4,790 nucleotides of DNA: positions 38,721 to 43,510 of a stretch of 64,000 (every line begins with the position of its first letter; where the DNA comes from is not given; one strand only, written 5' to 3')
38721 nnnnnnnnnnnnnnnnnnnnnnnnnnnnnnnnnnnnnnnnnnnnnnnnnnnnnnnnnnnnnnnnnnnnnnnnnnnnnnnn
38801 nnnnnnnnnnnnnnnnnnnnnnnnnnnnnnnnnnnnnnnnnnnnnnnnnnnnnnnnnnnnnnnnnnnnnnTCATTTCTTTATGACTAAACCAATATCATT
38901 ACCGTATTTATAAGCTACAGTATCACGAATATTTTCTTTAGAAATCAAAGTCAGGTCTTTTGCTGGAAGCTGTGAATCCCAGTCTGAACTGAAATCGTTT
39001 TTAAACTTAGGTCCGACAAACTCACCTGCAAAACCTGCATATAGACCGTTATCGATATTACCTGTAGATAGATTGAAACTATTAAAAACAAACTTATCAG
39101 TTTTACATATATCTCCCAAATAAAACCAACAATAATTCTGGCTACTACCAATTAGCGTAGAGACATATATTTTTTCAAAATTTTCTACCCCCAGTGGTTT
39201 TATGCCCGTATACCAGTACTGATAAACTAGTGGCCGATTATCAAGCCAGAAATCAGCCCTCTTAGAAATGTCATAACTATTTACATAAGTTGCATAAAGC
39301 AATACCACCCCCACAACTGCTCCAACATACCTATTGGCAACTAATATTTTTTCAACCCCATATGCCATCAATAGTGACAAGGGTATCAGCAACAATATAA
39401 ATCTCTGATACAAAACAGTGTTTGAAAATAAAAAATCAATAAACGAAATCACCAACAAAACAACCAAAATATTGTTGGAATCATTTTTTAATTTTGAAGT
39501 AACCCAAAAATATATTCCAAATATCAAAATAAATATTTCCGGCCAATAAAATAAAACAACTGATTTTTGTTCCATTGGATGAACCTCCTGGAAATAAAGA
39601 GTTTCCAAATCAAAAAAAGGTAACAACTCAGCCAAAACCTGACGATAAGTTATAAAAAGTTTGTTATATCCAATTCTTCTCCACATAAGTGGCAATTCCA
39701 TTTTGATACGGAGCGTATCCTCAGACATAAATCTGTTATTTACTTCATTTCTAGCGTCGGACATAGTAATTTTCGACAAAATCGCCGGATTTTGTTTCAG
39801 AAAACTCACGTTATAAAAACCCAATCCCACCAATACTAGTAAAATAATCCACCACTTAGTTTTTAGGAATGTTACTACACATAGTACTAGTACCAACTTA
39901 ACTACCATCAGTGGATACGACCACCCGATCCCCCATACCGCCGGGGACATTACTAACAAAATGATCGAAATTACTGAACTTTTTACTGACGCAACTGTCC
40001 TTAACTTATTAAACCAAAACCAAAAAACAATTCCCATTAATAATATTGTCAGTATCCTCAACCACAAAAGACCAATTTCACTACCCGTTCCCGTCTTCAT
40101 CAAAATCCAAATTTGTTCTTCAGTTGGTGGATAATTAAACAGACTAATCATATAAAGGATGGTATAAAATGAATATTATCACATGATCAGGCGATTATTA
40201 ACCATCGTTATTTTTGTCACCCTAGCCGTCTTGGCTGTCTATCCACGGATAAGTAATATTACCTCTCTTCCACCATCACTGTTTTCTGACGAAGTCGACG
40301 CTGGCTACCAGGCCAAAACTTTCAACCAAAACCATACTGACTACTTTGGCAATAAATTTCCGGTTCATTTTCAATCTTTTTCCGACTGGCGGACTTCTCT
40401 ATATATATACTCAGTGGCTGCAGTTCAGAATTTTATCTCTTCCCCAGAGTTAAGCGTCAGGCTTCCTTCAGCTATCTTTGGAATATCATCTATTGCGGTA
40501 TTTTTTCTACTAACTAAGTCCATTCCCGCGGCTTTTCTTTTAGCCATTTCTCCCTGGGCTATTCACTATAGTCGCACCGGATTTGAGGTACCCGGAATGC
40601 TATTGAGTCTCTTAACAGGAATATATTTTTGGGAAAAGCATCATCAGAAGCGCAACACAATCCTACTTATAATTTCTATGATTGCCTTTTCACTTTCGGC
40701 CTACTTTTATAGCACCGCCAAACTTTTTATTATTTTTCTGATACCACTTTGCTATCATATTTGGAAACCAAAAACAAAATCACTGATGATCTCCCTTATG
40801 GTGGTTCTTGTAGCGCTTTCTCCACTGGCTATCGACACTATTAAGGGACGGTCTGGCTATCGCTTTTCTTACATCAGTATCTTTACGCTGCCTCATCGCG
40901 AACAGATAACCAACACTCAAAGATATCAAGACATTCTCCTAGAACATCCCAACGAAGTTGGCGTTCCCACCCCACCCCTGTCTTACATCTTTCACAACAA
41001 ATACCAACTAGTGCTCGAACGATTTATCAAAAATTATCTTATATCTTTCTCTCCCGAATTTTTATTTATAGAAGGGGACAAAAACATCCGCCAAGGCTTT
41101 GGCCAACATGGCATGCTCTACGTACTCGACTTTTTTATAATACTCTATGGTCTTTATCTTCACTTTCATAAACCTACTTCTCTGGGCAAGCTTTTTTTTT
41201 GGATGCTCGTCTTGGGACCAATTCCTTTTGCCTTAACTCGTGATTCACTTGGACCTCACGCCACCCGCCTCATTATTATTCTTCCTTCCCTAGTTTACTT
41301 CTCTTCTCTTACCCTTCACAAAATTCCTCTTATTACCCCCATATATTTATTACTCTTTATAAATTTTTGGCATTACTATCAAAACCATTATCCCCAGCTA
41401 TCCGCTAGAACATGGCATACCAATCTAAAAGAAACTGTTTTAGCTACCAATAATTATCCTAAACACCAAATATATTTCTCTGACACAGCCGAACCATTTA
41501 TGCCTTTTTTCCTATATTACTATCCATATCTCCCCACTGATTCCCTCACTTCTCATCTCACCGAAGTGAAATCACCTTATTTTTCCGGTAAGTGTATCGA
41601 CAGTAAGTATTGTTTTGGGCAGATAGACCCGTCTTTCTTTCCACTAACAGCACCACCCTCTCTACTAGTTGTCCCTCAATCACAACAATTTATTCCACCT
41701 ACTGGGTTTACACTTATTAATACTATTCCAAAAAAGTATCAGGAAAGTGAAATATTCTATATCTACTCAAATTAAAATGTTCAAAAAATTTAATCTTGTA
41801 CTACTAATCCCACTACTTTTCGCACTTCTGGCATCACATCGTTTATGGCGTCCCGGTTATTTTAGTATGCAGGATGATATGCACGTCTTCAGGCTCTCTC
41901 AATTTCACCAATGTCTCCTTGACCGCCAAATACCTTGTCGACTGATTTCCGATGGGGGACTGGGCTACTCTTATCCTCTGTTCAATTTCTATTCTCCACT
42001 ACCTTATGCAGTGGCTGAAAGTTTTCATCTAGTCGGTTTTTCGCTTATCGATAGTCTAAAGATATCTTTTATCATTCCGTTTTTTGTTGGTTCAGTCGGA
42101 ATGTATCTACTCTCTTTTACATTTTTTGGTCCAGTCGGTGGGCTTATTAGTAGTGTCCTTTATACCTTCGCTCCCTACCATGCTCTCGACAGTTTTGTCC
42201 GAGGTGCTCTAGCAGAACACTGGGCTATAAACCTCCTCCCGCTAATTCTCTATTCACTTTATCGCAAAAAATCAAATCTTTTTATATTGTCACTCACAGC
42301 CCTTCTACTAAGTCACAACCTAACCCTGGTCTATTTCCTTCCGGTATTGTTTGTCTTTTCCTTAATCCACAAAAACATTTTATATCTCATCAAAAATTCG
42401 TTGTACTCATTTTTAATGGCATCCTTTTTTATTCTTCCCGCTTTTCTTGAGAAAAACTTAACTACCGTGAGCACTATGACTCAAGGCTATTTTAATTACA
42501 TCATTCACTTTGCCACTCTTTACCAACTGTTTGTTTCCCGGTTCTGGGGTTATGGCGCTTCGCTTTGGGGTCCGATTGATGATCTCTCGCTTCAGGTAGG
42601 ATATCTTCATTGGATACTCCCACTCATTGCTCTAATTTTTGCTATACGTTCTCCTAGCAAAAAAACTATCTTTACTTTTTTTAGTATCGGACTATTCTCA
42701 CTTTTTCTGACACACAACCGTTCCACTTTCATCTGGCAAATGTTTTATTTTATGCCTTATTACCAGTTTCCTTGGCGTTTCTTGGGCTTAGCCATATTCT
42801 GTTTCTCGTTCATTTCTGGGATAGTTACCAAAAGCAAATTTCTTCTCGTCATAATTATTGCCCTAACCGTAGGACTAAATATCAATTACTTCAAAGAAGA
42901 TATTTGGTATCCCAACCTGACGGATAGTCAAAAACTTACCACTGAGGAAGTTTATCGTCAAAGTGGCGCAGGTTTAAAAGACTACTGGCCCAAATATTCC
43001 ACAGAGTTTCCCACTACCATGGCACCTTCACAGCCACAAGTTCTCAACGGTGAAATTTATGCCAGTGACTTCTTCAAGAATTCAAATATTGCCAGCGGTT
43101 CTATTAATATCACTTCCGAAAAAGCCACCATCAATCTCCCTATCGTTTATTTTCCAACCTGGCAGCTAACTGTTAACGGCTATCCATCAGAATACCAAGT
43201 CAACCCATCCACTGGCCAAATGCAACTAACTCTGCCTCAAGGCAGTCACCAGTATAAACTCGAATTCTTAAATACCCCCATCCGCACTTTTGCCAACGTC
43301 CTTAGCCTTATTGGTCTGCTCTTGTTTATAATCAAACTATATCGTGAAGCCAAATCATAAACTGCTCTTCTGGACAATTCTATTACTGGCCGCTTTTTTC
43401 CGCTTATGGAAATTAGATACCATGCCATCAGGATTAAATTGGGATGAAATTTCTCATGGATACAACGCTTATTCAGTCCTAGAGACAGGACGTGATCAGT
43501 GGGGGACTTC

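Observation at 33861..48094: Expansion of ArnT/PMT-like GT-C glycosyltransferases: eight paralogs with the DE loop signature, six forming a tight subfamily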

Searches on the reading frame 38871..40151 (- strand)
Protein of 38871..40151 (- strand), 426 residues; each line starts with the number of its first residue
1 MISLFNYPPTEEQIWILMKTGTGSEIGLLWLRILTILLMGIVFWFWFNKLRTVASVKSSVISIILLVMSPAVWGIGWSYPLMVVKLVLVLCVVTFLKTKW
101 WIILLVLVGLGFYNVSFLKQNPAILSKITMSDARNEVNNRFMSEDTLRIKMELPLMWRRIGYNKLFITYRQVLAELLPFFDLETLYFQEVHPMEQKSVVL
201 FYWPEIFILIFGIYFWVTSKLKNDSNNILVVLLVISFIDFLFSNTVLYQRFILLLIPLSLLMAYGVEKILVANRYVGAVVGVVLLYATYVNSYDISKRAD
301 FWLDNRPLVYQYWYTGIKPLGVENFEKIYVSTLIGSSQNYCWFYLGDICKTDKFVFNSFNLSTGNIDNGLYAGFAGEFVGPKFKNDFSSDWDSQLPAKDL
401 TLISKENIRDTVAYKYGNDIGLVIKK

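Call 6: search_protein_families(library=pfam, proteins=[window:38871-40151:-], max_evalue=0.01)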
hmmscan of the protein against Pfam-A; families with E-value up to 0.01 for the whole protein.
window:38871-40151:- (426 aa): 0 families

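Call 26: search_protein_families(library=pfam, proteins=[window:38871-40151:-], max_evalue=5)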
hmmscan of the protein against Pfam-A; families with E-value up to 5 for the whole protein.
window:38871-40151:- (426 aa): 1 family
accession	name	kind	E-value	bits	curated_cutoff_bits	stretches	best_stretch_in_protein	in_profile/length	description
PF13980.11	UPF0370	-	0.089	13.3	28.1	1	95-112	3-20/61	Uncharacterised protein family (UPF0370)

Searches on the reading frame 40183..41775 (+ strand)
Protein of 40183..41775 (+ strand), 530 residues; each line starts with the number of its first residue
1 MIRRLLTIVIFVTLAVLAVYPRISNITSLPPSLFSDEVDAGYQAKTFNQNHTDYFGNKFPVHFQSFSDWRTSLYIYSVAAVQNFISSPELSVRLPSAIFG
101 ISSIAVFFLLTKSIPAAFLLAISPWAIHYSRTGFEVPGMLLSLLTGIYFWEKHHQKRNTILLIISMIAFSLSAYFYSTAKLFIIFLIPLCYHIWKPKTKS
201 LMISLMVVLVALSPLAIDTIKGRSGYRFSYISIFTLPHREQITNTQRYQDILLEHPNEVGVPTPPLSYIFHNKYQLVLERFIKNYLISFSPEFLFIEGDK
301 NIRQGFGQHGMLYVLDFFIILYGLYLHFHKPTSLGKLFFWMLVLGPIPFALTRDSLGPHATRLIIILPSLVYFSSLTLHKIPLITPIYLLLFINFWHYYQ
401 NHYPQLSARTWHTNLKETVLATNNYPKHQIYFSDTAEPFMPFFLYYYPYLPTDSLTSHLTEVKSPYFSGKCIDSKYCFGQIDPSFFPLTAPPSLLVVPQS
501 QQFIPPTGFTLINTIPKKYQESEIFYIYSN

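Call 5: search_protein_families(library=pfam, proteins=[window:40183-41775:+], max_evalue=0.01)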
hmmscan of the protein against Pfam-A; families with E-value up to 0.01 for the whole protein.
window:40183-41775:+ (530 aa): 1 family
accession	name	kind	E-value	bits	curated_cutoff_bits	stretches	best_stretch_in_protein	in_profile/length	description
PF13231.12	PMT_2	-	1.4e-05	25.8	26.1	1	79-212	11-151/160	Dolichyl-phosphate-mannose-protein mannosyltransferase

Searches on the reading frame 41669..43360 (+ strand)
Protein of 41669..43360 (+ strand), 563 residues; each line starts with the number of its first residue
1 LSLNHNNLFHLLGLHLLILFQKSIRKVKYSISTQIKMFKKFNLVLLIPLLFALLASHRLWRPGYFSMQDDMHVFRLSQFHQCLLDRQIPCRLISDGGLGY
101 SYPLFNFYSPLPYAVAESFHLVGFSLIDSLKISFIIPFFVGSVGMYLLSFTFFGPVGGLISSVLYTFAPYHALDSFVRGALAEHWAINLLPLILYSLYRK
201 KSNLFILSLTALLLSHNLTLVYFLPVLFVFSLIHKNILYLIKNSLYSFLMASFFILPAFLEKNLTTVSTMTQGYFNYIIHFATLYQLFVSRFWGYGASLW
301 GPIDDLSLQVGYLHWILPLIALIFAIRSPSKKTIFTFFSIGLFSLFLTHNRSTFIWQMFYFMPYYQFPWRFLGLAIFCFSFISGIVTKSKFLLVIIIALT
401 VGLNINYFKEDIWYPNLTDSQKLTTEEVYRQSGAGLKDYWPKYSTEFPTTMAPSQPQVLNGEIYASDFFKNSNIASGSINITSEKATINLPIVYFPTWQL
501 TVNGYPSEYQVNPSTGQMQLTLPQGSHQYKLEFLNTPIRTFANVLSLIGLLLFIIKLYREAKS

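Call 5: search_protein_families(library=pfam, proteins=[window:41669-43360:+], max_evalue=0.01)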
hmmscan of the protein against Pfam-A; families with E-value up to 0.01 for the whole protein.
window:41669-43360:+ (563 aa): 1 family
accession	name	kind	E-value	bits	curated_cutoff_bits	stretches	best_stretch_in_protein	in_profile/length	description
PF10131.15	PTPS_related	-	0.00087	18.3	26.4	1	105-405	1-305/621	6-pyruvoyl-tetrahydropterin synthase related domain; membrane protein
